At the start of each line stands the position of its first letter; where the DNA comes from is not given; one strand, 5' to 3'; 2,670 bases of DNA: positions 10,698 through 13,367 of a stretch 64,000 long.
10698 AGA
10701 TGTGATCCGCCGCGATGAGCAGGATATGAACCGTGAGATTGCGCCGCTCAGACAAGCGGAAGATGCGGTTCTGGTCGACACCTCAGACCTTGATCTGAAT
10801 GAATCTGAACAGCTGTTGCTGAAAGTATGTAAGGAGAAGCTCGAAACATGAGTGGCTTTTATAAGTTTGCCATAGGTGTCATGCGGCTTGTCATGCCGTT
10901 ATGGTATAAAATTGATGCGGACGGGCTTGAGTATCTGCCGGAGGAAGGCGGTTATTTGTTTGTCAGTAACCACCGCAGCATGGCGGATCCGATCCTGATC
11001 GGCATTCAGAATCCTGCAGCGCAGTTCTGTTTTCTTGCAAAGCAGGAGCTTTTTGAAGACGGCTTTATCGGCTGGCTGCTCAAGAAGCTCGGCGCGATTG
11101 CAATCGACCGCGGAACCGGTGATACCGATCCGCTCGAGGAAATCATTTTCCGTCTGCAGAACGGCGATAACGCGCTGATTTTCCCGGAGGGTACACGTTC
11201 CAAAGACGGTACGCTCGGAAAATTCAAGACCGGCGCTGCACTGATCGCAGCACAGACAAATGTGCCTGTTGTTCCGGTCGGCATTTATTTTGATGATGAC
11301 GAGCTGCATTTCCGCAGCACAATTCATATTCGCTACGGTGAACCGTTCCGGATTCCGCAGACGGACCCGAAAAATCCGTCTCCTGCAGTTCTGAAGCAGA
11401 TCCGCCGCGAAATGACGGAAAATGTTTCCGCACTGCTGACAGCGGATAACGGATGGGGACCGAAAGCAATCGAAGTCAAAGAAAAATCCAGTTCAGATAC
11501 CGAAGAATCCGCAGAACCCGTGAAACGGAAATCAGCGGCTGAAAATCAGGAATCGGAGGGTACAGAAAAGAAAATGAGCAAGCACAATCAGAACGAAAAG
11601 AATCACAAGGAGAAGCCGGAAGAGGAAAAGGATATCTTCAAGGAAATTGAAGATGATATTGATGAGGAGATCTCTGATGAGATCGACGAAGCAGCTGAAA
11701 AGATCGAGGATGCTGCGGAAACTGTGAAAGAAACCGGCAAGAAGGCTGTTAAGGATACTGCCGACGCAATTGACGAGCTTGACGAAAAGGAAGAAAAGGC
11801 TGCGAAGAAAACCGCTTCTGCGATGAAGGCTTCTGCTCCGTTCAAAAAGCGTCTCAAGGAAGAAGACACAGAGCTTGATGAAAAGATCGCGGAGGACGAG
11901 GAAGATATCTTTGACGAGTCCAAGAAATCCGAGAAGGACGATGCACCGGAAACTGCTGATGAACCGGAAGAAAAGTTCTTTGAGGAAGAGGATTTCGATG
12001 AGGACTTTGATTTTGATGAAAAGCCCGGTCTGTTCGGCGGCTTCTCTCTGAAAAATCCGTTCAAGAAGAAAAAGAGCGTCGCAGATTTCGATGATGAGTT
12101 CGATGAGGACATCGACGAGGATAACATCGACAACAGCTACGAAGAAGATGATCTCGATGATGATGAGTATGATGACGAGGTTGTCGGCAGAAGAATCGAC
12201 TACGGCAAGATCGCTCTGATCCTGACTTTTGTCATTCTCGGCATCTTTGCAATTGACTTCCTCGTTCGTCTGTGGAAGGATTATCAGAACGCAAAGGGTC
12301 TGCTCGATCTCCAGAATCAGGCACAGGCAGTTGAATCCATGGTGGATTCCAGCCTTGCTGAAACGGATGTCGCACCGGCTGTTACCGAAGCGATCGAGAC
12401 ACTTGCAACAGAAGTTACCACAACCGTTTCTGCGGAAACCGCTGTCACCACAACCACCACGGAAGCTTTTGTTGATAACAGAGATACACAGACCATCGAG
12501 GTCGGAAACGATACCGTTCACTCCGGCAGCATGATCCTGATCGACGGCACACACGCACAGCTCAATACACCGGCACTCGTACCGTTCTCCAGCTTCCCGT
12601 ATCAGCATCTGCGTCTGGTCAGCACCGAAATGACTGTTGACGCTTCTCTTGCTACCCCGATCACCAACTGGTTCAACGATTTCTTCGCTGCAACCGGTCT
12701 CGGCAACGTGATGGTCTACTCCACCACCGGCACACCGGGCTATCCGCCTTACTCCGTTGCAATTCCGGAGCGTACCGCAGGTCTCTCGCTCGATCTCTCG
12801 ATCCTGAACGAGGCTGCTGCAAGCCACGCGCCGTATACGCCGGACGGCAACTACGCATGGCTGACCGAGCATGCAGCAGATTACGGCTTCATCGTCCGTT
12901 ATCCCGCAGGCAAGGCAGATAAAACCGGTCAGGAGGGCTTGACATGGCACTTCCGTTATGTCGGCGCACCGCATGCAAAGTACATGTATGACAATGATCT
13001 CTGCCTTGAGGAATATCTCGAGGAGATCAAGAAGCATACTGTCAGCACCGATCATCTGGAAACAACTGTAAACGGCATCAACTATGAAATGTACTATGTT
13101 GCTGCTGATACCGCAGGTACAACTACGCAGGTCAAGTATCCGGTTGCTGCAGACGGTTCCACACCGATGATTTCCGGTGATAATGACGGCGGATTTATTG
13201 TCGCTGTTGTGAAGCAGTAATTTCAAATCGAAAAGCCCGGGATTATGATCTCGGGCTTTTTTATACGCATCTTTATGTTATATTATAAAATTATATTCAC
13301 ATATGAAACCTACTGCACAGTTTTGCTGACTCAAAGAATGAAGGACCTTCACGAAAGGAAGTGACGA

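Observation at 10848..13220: One ORF fuses a PlsC acyltransferase, a ~250-aa polyacidic linker, a TM helix and a VanY-like domain with degenerate catalytic motifs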

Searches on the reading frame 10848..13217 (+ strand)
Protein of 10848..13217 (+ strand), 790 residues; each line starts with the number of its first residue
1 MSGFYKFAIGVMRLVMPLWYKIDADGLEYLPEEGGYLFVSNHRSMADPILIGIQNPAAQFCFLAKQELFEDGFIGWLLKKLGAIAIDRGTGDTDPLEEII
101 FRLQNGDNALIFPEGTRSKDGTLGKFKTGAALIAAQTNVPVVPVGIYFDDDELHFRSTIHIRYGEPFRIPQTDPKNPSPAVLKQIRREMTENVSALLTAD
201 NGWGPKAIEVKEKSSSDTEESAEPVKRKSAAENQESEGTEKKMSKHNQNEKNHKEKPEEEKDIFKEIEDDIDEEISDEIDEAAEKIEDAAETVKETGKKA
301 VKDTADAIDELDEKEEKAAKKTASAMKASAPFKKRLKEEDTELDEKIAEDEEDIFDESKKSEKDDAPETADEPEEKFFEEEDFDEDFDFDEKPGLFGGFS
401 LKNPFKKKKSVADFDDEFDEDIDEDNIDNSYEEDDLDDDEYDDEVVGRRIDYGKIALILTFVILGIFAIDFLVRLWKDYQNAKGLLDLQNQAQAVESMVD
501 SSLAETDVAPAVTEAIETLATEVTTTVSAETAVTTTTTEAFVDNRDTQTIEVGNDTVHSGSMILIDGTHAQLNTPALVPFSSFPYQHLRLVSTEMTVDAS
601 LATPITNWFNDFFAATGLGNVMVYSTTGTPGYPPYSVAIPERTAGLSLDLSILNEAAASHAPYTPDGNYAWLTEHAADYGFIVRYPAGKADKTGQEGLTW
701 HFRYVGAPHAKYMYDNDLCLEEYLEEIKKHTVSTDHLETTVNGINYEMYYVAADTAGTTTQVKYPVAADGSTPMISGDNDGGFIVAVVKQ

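Call 3: search_protein_families(library=pfam, proteins=[window:10848-13217:+], max_evalue=1)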
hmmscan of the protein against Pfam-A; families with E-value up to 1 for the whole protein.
window:10848-13217:+ (790 aa): 2 families
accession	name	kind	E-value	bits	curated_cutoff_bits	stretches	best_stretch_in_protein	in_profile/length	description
PF01553.26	Acyltransferase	-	1.2e-28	100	23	1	22-146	2-131/132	Acyltransferase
PF02557.22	VanY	-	1.9e-09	37.9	25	1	645-706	69-131/132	D-alanyl-D-alanine carboxypeptidase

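Call 4: search_protein_families(library=ncbifam, proteins=[window:10848-13217:+], max_evalue=1)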
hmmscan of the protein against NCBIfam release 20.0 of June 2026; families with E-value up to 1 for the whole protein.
window:10848-13217:+ (790 aa): 21 families
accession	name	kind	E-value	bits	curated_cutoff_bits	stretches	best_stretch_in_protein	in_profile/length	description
TIGR00530.1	AGP_acyltrn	subfamily_domain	1.5e-27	95.9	102.95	1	25-146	7-129/130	1-acylglycerol-3-phosphate O-acyltransferase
NF006386.0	PRK08633.1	equivalog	1.1e-22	79.6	1221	1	11-145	418-550/1147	acyl-[ACP]--phospholipid O-acyltransferase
NF000472.1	vanY_AFMPt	exception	2.9e-21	75.9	425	1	641-787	152-282/283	VanY-A/VanY-F/VanY-M family D-Ala-D-Ala carboxypeptidase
NF000149.1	vanXY_G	exception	3.1e-18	65.8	500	1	641-788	106-249/254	D-Ala-D-Ala dipeptidase/D-Ala-D-Ala carboxypeptidase VanXY-G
NF000380.1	vanXY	equivalog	2.9e-17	62.8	250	1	641-725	92-177/179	D,D-carboxypeptidase/D,D-dipeptidase VanXY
NF000473.1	vanY_BG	exception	1.2e-15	57.6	400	1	666-726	213-273/274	VanY-B/VanY-G family D-Ala-D-Ala carboxypeptidase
NF041194.1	LD_carboxy_LdcB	exception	7.2e-14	52.2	275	1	666-724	116-173/180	LD-carboxypeptidase LdcB/DacB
NF005291.0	PRK06814.1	equivalog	2.1e-11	42.5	1349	1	11-146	430-563/1140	acyl-[ACP]--phospholipid O-acyltransferase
NF005959.0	PRK08043.1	equivalog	1.1e-08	33.8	886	1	10-146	4-137/719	bifunctional acyl-ACP--phospholipid O-acyltransferase/long-chain-fatty-acid--ACP ligase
NF052553.1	LyOrLpactfOlsABRUA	equivalog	4.9e-08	32.4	300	1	36-137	67-166/263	lyso-ornithine lipid O-acyltransferase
NF052552.1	LyOrLpactfOlsARHOCB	equivalog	1.1e-05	24.5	300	1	38-127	90-177/271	lyso-ornithine lipid O-acyltransferase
NF011593.0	PRK15018.1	equivalog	2.6e-05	24.1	501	1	35-146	66-179/245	1-acylglycerol-3-phosphate O-acyltransferase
NF058536.1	LPAAT_acyl_YihG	equivalog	0.016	14.5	260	1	10-75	60-125/290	1-acylglycerol-3-phosphate O-acyltransferase, YihG family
NF010621.0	PRK14014.1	domain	0.017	14.2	186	1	11-79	66-134/301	acetyltransferase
NF047351.1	lipase_YSIRK_Sa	exception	0.045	12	650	1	217-374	43-249/704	YSIRK-targeted triacylglycerol lipase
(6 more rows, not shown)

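Call 6: find_homologous_proteins(query=window:10848-13217:+, max_evalue=0.00001)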
Query window:10848-13217:+ (790 aa): 190 proteins with E <= 0.00001 among 8000 candidates; the best 120 are listed.
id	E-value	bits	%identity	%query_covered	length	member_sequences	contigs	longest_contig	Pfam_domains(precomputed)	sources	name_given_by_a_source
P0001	0.0e+0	1763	99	100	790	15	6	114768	PF02557.23,PF01553.27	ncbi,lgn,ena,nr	ncbi:MAG: 1-acyl-sn-glycerol-3-phosphate acyltransferase [Oscillospiraceae bacterium]|nr:1-acyl-sn-g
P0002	0.0e+0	1582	88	100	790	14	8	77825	PF02557.23,PF01553.27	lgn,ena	-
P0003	0.0e+0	1382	75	100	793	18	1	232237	PF02557.23,PF01553.27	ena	-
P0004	0.0e+0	1311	73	100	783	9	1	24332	PF02557.23,PF01553.27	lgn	-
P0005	0.0e+0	1278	71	99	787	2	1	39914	PF02557.23,PF01553.27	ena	-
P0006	0.0e+0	1265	71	100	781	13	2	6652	PF02557.23,PF01553.27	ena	-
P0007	0.0e+0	1261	71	100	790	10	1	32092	PF02557.23,PF01553.27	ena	-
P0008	0.0e+0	1245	71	100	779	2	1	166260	PF02557.23,PF01553.27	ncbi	-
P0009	0.0e+0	1194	67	94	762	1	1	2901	PF02557.23,PF01553.27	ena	-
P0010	1.5e-281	955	61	51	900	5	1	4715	PF02557.23,PF01553.27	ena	-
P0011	7.5e-275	932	64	51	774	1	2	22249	PF02557.23,PF01553.27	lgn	-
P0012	2.6e-268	911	63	44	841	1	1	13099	PF02557.23,PF01553.27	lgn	-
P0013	5.7e-267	906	61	51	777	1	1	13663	PF02557.23,PF01553.27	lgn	-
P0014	7.9e-267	906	57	50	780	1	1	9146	PF02557.23,PF01553.27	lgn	-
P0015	6.6e-263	893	60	51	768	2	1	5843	PF02557.23,PF01553.27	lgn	-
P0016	6.2e-261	886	54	100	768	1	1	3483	PF02557.23,PF01553.27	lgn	-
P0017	1.1e-248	846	49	100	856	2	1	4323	PF02557.23,PF01553.27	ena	-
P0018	1.2e-248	846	44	52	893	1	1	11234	PF02557.23,PF01553.27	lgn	-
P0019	1.7e-247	842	49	100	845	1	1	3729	PF02557.23,PF01553.27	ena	-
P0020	1.4e-246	839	52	100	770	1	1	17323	PF02557.23,PF01553.27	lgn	-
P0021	1.5e-246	839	46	75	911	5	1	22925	PF02557.23,PF01553.27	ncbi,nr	ncbi:MAG: 1-acylglycerol-3-phosphate O-acyltransferase [Oscillospiraceae bacterium]|nr:1-acylglycero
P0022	3.9e-246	837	50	100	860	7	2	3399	PF02557.23,PF01553.27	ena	-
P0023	5.8e-244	830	49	100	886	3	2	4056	PF02557.23,PF01553.27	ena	-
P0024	7.7e-243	826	75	25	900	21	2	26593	PF02557.23,PF01553.27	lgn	-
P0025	3.7e-238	811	62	31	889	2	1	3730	PF02557.23,PF01553.27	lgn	-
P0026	1.2e-236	806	49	100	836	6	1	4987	PF02557.23,PF01553.27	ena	-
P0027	4.0e-218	745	49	100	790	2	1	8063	PF02557.23,PF01553.27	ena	-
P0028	5.5e-217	741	66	33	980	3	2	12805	PF02557.23,PF01553.27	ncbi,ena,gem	-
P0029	4.6e-214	731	48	100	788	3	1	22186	PF02557.23,PF01553.27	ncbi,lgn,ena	-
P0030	2.8e-213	729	47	53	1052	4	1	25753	PF02557.23,PF01553.27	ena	-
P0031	2.2e-212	726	68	33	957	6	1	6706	PF02557.23,PF01553.27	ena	-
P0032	3.6e-212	725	48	100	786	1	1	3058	PF02557.23,PF01553.27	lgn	-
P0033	1.9e-208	713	46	53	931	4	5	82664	PF02557.23,PF01553.27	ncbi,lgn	-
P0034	3.3e-206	705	46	49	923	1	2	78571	PF02557.23,PF01553.27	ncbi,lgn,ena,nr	ncbi:MAG: 1-acylglycerol-3-phosphate O-acyltransferase [Oscillospiraceae bacterium]|nr:1-acylglycero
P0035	6.2e-191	655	47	44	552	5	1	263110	PF02557.23,PF01553.27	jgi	-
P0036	3.5e-138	480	50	57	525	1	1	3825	PF02557.23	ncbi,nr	ncbi:MAG: D-alanyl-D-alanine carboxypeptidase family protein, partial [Oscillospiraceae bacterium]|n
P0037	6.2e-106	374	45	53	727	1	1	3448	PF02557.23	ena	-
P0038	4.0e-91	325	48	44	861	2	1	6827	PF02557.23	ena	-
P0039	4.2e-41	159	44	25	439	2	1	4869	PF02224.25,PF13207.13,PF13189.13,PF13238.13,PF01553.27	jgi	-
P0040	4.6e-41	159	44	25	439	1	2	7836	PF02224.25,PF13189.13,PF13238.13,PF01553.27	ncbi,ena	-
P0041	4.0e-40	156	41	25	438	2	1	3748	PF02224.25,PF13207.13,PF13189.13,PF13238.13,PF01553.27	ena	-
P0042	5.9e-40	156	44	25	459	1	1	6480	PF02224.25,PF13207.13,PF13189.13,PF13238.13,PF01553.27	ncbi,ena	-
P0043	6.0e-40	156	43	25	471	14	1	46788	PF02224.25,PF13207.13,PF13189.13,PF13238.13,PF01553.27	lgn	-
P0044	7.5e-40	155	43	25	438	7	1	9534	PF02224.25,PF13207.13,PF13189.13,PF13238.13,PF01553.27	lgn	-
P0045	1.7e-39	154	43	25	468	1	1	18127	PF02224.25,PF13207.13,PF13189.13,PF13238.13,PF01553.27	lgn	-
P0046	2.0e-39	154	43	25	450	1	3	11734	PF02224.25,PF13207.13,PF13189.13,PF01553.27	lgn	-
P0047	2.0e-39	154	44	25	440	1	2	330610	PF02224.25,PF13207.13,PF13189.13,PF13238.13,PF01553.27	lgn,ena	-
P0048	4.1e-39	153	41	25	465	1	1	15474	PF02224.25,PF13207.13,PF13189.13,PF13238.13,PF01553.27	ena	-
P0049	5.0e-39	153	43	25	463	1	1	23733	PF02224.25,PF13671.13,PF13207.13,PF13189.13,PF13238.13,PF01553.27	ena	-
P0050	6.2e-39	152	44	24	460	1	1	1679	PF02224.25,PF13207.13,PF13189.13,PF13238.13,PF01553.27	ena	-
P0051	6.9e-39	152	42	25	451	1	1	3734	PF02224.25,PF13189.13,PF01553.27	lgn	-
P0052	1.1e-38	151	40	26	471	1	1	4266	PF02224.25,PF13207.13,PF13189.13,PF13238.13,PF01553.27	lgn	-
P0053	1.1e-38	151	41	25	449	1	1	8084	PF02224.25,PF13207.13,PF13189.13,PF13238.13,PF01553.27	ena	-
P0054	1.2e-38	151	39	25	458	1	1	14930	PF02224.25,PF13189.13,PF13238.13,PF01553.27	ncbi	-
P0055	3.3e-38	150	42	25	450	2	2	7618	PF02224.25,PF13207.13,PF13189.13,PF13238.13,PF01553.27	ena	-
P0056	3.5e-38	150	42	25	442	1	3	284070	PF02224.25,PF13207.13,PF13189.13,PF13238.13,PF01553.27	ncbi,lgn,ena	-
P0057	5.8e-38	149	41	25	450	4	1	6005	PF02224.25,PF13207.13,PF13189.13,PF13238.13,PF01553.27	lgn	-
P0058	8.2e-38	149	42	25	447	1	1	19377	PF02224.25,PF13207.13,PF13189.13,PF13238.13,PF01553.27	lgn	-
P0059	9.9e-38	148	42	25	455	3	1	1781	PF02224.25,PF13207.13,PF13189.13,PF13238.13,PF01553.27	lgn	-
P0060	1.1e-37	148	40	25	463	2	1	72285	PF02224.25,PF13671.13,PF13207.13,PF13189.13,PF13238.13,PF01553.27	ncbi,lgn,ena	-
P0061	1.3e-37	148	41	25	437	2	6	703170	PF02224.25,PF13207.13,PF13189.13,PF13238.13,PF01553.27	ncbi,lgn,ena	-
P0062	1.3e-37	148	43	25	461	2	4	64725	PF02224.25,PF13671.13,PF13207.13,PF13189.13,PF13238.13,PF01553.27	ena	-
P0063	1.6e-37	148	41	25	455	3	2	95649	PF02224.25,PF13671.13,PF13207.13,PF13189.13,PF13238.13,PF01553.27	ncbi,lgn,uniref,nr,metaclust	ncbi:cytidylate kinase [Ruminococcus sp. YE71]|uniref:(d)CMP kinase n=1 Tax=unclassified Ruminococcu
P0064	1.8e-37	147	40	25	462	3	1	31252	PF02224.25,PF13207.13,PF13189.13,PF13238.13,PF01553.27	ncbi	-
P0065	1.8e-37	147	42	25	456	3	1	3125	PF02224.25,PF13207.13,PF13189.13,PF13238.13,PF01553.27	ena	-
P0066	2.1e-37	147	41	25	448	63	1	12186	PF02224.25,PF13207.13,PF13189.13,PF13238.13,PF01553.27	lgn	-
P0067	3.5e-37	146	40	25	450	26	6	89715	PF02224.25,PF13207.13,PF13189.13,PF13238.13,PF01553.27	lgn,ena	-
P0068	7.4e-37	145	41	25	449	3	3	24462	PF02224.25,PF13207.13,PF13189.13,PF13238.13,PF01553.27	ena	-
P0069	1.4e-36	144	41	25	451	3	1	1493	PF02224.25,PF13207.13,PF13189.13,PF13238.13,PF01553.27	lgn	-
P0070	2.1e-36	144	41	25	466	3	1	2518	PF02224.25,PF13207.13,PF13189.13,PF01553.27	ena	-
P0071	2.3e-36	144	41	25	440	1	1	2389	PF02224.25,PF13189.13,PF13238.13,PF01553.27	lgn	-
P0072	2.6e-36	144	42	25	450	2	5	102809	PF02224.25,PF13207.13,PF13189.13,PF13238.13,PF01553.27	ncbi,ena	-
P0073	5.5e-36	143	39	25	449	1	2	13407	PF02224.25,PF13207.13,PF13189.13,PF13238.13,PF01553.27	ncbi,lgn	-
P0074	6.1e-36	142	42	25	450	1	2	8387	PF02224.25,PF13207.13,PF13189.13,PF13238.13,PF01553.27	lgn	-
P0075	6.1e-36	142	42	25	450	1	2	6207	PF02224.25,PF13207.13,PF13189.13,PF13238.13,PF01553.27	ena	-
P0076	6.2e-36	142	40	25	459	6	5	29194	PF02224.25,PF13207.13,PF13189.13,PF13238.13,PF01553.27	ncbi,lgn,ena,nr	ncbi:MAG: (d)CMP kinase [Ruminococcus sp.]|nr:(d)CMP kinase [Ruminococcus sp.]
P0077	1.0e-35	142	39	25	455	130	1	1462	PF02224.25,PF13207.13,PF13189.13,PF01553.27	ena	-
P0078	1.2e-35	141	40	25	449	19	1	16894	PF02224.25,PF13207.13,PF13189.13,PF13238.13,PF01553.27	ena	-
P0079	1.5e-35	141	42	25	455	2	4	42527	PF02224.25,PF13207.13,PF13189.13,PF13238.13,PF01553.27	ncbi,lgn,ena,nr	ncbi:MAG: (d)CMP kinase [Ruminococcus sp.]|nr:(d)CMP kinase [Ruminococcus sp.]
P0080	1.6e-35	141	42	25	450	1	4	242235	PF02224.25,PF13207.13,PF13189.13,PF13238.13,PF01553.27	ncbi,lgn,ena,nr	ncbi:MAG: (d)CMP kinase [Ruminococcus sp.]|nr:(d)CMP kinase [Ruminococcus sp.]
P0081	4.1e-35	140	38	25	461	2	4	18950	PF02224.25,PF13207.13,PF13189.13,PF13238.13,PF01553.27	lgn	-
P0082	4.1e-35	140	39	25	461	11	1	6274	PF02224.25,PF13207.13,PF13189.13,PF13238.13,PF01553.27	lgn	-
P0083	4.3e-35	140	40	24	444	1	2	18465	PF02224.25,PF13189.13,PF13238.13,PF01553.27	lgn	-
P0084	7.3e-35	139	41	25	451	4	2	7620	PF02224.25,PF13207.13,PF13189.13,PF13238.13,PF01553.27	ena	-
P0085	7.6e-35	139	42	25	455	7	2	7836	PF02224.25,PF13207.13,PF13189.13,PF13238.13,PF01553.27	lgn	-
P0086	9.2e-35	138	39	25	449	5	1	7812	PF02224.25,PF13207.13,PF13189.13,PF13238.13,PF01553.27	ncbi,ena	-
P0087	1.8e-34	137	40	25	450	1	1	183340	PF02224.25,PF13207.13,PF13189.13,PF13238.13,PF01553.27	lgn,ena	-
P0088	2.7e-34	137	39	25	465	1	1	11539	PF02224.25,PF13207.13,PF13189.13,PF13238.13,PF01553.27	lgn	-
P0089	2.8e-34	137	38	25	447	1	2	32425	PF02224.25,PF13207.13,PF13189.13,PF13238.13,PF01553.27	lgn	-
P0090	3.8e-34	136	39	25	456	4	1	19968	PF02224.25,PF13207.13,PF13189.13,PF13238.13,PF01553.27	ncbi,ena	-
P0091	3.9e-34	136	38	25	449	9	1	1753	PF02224.25,PF13207.13,PF13189.13,PF13238.13,PF01553.27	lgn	-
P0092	5.9e-34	136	39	25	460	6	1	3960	PF02224.25,PF13207.13,PF13189.13,PF13238.13,PF01553.27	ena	-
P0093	6.4e-34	136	41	25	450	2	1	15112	PF02224.25,PF13207.13,PF13189.13,PF13238.13,PF01553.27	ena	-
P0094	7.9e-34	135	45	22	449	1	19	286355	PF02224.25,PF13207.13,PF13189.13,PF13238.13,PF01553.27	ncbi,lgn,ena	-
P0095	8.0e-34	135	40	25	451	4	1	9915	PF02224.25,PF13207.13,PF13189.13,PF13238.13,PF01553.27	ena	-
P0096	8.7e-34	135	39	25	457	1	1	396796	PF02224.25,PF13207.13,PF13189.13,PF13238.13,PF01553.27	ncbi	-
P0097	1.0e-33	135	39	25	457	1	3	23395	PF02224.25,PF13207.13,PF13189.13,PF13238.13,PF01553.27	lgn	-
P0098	1.0e-33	135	39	25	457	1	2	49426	PF02224.25,PF13207.13,PF13189.13,PF13238.13,PF01553.27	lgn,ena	-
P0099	1.0e-33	135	40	25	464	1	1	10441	PF02224.25,PF13207.13,PF13189.13,PF13238.13,PF01553.27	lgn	-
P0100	1.1e-33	135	39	25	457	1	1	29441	PF02224.25,PF13207.13,PF13189.13,PF13238.13,PF01553.27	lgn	-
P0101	1.1e-33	135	39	25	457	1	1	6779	PF02224.25,PF13207.13,PF13189.13,PF13238.13,PF01553.27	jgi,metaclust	metaclust:\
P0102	1.1e-33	135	39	25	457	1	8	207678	PF02224.25,PF13207.13,PF13189.13,PF13238.13,PF01553.27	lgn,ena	-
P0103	1.3e-33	135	42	23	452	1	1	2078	PF02224.25,PF13207.13,PF13189.13,PF13238.13,PF01553.27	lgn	-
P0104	2.1e-33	134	39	25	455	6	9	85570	PF02224.25,PF13207.13,PF13189.13,PF13238.13,PF01553.27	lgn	-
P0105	2.2e-33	134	37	25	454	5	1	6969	PF02224.25,PF13207.13,PF13189.13,PF13238.13,PF01553.27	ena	-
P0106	2.4e-33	134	42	24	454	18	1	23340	PF02224.25,PF13207.13,PF13189.13,PF13238.13,PF01553.27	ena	-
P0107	2.6e-33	134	40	25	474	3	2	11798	PF02224.25,PF13207.13,PF13189.13,PF13238.13,PF01553.27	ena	-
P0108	4.0e-33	133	39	25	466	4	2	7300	PF02224.25,PF13207.13,PF13189.13,PF01553.27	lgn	-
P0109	4.0e-33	133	40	25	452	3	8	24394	PF02224.25,PF13207.13,PF13189.13,PF13238.13,PF01553.27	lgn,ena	-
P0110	4.3e-33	133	40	24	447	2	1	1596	PF02224.25,PF13207.13,PF13189.13,PF13238.13,PF01553.27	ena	-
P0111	5.6e-33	133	41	25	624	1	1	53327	PF02224.25,PF01553.27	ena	-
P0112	7.8e-33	132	37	25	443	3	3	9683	PF02224.25,PF13207.13,PF13189.13,PF13238.13,PF01553.27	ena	-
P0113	1.0e-32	132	40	25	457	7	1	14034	PF02224.25,PF13207.13,PF13189.13,PF13238.13,PF01553.27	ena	-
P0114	1.3e-32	131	40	25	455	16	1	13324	PF02224.25,PF13207.13,PF13189.13,PF13238.13,PF01553.27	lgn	-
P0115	1.3e-32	131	39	25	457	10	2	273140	PF02224.25,PF13207.13,PF13189.13,PF13238.13,PF01553.27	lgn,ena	-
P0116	1.4e-32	131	39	23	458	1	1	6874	PF02224.25,PF13207.13,PF13189.13,PF13238.13,PF01553.27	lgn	-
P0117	2.0e-32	131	40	25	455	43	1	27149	PF02224.25,PF13207.13,PF13189.13,PF13238.13,PF01553.27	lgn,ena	-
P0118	2.1e-32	131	40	25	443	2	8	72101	PF02224.25,PF13207.13,PF13189.13,PF13238.13,PF01553.27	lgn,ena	-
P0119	2.7e-32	130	40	25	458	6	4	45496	PF02224.25,PF13207.13,PF13189.13,PF13238.13,PF01553.27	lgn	-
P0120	3.2e-32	130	40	25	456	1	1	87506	PF02224.25,PF13207.13,PF13189.13,PF13238.13,PF01553.27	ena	-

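Call 14: find_encoding_contigs(protein=P0033, flank=8000, max_places=2)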
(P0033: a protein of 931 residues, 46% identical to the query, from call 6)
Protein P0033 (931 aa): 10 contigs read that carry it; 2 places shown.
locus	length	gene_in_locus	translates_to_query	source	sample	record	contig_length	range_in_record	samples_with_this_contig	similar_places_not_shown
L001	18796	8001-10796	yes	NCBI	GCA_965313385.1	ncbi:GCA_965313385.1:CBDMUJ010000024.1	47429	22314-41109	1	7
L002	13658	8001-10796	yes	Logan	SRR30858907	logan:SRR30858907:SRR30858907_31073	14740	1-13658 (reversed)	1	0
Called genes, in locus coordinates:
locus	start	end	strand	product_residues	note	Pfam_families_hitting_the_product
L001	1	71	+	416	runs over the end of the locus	-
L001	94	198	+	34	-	-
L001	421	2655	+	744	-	-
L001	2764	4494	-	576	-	PF00488:MutS_V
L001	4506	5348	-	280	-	PF00165:HTH_AraC (weak), PF12833:HTH_18, PF06445:GyrI-like, PF14526:Cass2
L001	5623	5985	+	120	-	-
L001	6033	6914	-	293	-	PF20234:DUF6591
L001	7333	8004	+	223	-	PF02224:Cytidylate_kin, PF13189:Cytidylate_kin2, PF13238:AAA_18, PF13671:AAA_33 (faint), PF01202:SKI (faint), PF13207:AAA_17 (faint)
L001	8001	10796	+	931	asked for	PF01553:Acyltransferase, PF02557:VanY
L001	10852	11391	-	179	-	PF04138:GtrA_DPMS_TM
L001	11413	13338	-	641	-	PF00664:ABC_membrane, PF02463:SMC_N (weak), PF00005:ABC_tran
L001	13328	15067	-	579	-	PF00664:ABC_membrane, PF00005:ABC_tran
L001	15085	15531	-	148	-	PF12802:MarR_2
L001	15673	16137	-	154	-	PF02580:Tyr_Deacylase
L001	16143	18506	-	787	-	PF02574:S-methyl_trans, PF00809:Pterin_bind, PF02607:B12-binding_2, PF02310:B12-binding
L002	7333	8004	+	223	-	PF02224:Cytidylate_kin, PF13189:Cytidylate_kin2, PF13238:AAA_18, PF13671:AAA_33 (faint), PF01202:SKI (faint), PF13207:AAA_17 (faint)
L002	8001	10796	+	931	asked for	PF01553:Acyltransferase, PF02557:VanY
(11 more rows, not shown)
